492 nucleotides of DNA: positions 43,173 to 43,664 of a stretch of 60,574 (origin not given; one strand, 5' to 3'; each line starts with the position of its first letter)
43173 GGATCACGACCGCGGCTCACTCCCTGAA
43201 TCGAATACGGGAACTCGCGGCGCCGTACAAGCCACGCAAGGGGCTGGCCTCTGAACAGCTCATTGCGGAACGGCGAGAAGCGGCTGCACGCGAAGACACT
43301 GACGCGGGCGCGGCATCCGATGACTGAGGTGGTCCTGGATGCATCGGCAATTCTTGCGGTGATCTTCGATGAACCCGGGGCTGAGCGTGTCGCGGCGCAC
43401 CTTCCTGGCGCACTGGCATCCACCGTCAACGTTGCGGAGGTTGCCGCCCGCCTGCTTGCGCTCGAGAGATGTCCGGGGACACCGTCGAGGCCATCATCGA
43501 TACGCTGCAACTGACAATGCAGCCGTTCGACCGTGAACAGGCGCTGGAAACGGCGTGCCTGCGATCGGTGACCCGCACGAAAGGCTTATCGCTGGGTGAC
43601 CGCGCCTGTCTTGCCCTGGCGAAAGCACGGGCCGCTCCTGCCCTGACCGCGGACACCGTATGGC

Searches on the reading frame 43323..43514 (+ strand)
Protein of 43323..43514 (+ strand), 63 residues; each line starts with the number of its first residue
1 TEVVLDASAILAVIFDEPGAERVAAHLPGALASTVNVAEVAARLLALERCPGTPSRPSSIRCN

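Call 71: search_protein_families(library=pfam, max_evalue=0.01, proteins=[window:43323-43514:+])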
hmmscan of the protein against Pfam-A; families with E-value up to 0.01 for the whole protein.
window:43323-43514:+ (63 aa): 1 family
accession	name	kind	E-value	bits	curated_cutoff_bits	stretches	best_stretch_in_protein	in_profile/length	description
PF01850.27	PIN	-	0.00047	21.2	23.6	1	3-46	1-47/120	PIN domain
